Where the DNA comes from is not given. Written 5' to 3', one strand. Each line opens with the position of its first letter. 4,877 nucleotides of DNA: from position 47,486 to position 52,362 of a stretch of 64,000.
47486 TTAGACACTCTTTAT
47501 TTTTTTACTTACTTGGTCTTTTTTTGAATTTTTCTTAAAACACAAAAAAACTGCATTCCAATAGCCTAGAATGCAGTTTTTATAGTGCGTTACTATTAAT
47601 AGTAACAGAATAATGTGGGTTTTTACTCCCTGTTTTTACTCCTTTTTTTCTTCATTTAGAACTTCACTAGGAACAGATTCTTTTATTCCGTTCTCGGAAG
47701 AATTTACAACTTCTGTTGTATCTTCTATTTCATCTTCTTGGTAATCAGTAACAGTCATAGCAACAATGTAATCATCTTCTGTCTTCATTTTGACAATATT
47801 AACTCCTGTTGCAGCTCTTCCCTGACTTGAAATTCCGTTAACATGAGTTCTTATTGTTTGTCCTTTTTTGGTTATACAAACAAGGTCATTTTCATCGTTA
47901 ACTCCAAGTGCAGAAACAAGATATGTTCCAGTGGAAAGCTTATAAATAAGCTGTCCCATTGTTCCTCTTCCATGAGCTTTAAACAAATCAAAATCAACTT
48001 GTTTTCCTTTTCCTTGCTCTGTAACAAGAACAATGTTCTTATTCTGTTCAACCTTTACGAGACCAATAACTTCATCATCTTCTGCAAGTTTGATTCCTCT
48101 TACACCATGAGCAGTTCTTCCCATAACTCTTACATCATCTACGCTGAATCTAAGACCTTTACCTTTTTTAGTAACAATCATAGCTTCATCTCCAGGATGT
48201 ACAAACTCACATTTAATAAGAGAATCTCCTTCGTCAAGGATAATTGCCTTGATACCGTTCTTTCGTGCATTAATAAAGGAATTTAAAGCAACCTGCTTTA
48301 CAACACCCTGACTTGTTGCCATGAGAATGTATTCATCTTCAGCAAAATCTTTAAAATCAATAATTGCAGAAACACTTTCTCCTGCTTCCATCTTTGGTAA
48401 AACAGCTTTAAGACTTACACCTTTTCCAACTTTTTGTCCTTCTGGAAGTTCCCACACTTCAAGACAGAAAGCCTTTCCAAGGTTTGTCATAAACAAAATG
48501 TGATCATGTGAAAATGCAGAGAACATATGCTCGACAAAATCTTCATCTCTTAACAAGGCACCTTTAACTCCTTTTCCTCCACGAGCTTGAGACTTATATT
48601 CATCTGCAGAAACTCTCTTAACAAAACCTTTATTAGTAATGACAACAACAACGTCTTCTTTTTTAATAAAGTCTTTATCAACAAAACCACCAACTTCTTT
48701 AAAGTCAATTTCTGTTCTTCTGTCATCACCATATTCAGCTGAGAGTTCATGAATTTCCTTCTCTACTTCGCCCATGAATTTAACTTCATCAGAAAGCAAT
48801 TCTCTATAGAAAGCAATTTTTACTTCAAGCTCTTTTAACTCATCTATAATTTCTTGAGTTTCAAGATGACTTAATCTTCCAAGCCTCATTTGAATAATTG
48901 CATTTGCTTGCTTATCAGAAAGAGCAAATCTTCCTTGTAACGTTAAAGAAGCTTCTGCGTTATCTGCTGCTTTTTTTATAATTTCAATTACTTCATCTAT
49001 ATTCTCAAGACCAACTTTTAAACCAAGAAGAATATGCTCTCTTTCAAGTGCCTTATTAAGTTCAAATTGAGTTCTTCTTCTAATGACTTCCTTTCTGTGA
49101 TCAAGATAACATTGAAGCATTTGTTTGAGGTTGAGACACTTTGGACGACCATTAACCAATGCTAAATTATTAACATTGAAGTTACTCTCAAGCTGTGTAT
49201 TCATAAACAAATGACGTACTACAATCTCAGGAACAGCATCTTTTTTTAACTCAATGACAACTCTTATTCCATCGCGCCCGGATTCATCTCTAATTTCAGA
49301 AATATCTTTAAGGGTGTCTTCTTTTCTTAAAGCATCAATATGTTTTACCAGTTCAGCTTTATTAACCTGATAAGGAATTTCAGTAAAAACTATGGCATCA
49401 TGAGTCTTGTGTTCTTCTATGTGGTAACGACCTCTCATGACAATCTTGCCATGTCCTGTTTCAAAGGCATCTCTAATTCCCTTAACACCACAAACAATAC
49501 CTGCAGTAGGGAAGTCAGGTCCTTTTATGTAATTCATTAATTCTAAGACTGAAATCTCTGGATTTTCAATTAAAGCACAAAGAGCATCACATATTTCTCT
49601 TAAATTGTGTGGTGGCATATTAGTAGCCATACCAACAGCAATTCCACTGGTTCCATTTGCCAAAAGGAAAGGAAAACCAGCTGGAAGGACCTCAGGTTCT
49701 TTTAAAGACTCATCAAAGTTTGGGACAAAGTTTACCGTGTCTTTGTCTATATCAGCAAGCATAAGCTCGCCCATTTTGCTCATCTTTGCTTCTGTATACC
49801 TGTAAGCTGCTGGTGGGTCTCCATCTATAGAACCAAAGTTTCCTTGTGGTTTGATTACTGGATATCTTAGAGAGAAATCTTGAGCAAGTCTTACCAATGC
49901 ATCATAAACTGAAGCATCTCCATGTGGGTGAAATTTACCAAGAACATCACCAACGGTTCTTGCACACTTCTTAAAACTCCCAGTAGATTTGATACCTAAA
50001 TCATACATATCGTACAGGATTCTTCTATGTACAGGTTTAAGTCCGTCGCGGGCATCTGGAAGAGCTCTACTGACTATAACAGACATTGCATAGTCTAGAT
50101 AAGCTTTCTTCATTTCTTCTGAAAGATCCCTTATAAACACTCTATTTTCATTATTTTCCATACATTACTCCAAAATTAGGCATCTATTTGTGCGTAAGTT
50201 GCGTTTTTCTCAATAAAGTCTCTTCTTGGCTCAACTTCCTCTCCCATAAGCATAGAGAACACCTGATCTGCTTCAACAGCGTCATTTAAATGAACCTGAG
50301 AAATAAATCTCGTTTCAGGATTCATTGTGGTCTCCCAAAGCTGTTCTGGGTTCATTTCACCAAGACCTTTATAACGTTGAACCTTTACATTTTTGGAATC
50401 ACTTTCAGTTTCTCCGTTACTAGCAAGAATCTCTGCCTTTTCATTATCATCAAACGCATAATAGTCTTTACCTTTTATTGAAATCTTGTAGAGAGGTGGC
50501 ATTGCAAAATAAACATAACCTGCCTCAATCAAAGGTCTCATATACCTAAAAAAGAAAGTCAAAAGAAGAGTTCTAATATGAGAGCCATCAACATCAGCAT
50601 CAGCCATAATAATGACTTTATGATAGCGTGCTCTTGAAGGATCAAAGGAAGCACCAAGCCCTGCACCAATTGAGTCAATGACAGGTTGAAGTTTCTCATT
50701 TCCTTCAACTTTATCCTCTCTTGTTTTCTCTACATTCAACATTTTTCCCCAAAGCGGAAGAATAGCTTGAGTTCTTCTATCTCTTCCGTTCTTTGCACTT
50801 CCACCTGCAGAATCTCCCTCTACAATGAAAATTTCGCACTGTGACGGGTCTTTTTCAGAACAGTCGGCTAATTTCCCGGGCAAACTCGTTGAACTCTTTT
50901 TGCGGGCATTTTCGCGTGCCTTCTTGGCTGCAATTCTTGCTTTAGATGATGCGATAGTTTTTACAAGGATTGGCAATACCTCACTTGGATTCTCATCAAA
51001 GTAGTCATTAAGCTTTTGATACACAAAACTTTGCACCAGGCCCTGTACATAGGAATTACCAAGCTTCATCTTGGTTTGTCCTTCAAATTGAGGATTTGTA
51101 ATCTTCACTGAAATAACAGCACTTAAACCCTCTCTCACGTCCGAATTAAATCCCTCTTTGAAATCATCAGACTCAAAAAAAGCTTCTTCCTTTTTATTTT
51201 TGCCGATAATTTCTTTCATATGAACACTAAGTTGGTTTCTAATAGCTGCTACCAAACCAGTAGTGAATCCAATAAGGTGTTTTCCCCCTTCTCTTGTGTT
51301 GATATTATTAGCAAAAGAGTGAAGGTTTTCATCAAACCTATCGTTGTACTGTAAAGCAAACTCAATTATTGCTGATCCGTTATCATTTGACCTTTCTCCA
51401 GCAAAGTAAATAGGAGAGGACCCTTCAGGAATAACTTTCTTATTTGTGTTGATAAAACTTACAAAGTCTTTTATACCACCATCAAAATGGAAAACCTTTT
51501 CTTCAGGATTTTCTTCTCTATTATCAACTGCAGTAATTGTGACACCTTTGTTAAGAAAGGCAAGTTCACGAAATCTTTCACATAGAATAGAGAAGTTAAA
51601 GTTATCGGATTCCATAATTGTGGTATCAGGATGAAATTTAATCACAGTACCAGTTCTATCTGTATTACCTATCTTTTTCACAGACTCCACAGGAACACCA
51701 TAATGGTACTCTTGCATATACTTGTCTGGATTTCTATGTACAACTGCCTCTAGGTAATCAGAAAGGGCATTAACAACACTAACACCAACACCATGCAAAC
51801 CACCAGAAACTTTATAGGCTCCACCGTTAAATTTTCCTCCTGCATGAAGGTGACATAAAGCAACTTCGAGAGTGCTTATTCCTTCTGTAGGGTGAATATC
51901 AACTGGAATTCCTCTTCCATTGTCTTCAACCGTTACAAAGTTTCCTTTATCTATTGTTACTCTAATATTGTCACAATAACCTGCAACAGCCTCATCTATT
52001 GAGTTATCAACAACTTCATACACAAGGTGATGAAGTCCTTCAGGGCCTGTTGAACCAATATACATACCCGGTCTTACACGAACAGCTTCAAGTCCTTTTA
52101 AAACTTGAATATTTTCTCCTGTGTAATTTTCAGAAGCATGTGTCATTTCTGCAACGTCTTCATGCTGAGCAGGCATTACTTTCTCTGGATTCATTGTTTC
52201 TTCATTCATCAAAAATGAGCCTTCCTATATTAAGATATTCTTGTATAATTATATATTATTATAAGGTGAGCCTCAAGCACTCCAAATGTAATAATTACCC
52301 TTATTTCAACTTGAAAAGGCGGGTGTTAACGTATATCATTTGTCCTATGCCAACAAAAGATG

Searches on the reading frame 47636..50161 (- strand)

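Call 52: search_protein_families(library=pfam, proteins=[window:47636-50161:-], max_evalue=0.001)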
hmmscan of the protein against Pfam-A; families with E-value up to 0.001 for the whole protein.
window:47636-50161:- (841 aa): 2 families
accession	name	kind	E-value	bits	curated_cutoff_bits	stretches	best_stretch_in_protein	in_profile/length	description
PF00521.26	DNA_topoisoIV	-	5.9e-159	530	31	1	32-469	1-430/432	DNA gyrase/topoisomerase IV, subunit A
PF03989.18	DNA_gyraseA_C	-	1.3e-61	204.2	27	5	658-704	1-47/48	DNA gyrase C-terminal domain, beta-propeller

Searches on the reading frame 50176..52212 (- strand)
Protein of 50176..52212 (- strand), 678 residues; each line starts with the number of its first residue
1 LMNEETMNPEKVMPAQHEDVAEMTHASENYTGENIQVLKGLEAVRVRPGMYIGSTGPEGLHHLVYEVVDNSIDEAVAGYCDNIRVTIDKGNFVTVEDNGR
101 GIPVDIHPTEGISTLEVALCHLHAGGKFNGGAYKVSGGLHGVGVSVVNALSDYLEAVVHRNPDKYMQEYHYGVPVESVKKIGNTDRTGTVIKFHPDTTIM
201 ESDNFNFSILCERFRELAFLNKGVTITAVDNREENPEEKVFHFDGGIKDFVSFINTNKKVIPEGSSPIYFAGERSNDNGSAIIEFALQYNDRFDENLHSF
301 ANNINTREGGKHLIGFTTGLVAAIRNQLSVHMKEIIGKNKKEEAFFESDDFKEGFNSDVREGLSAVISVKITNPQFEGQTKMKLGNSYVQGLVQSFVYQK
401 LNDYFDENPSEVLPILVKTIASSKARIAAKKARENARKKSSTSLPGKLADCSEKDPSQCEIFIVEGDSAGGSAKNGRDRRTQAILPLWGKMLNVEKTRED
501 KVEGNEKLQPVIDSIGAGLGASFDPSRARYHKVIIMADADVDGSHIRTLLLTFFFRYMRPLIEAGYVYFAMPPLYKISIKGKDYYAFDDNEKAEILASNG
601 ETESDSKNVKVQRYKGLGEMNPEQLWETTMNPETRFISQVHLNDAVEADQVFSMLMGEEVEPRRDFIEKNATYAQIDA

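Call 52: search_protein_families(library=pfam, proteins=[window:50176-52212:-], max_evalue=0.001)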
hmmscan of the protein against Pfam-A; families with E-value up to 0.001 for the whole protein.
window:50176-52212:- (678 aa): 4 families
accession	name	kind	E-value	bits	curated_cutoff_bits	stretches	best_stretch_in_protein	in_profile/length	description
PF00204.31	DNA_gyraseB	-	4.4e-46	156.9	27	1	246-434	1-172/173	DNA gyrase B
PF00986.26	DNA_gyraseB_C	-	1.1e-31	109.2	29.8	1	607-668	2-63/63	DNA gyrase B subunit, carboxyl terminus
PF01751.28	Toprim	-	2.6e-18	66.4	23.1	1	460-570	1-94/96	Toprim domain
PF02518.31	HATPase_c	-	4e-17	63.1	26.4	1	57-196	3-108/111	Histidine kinase-, DNA gyrase B-, and HSP90-like ATPase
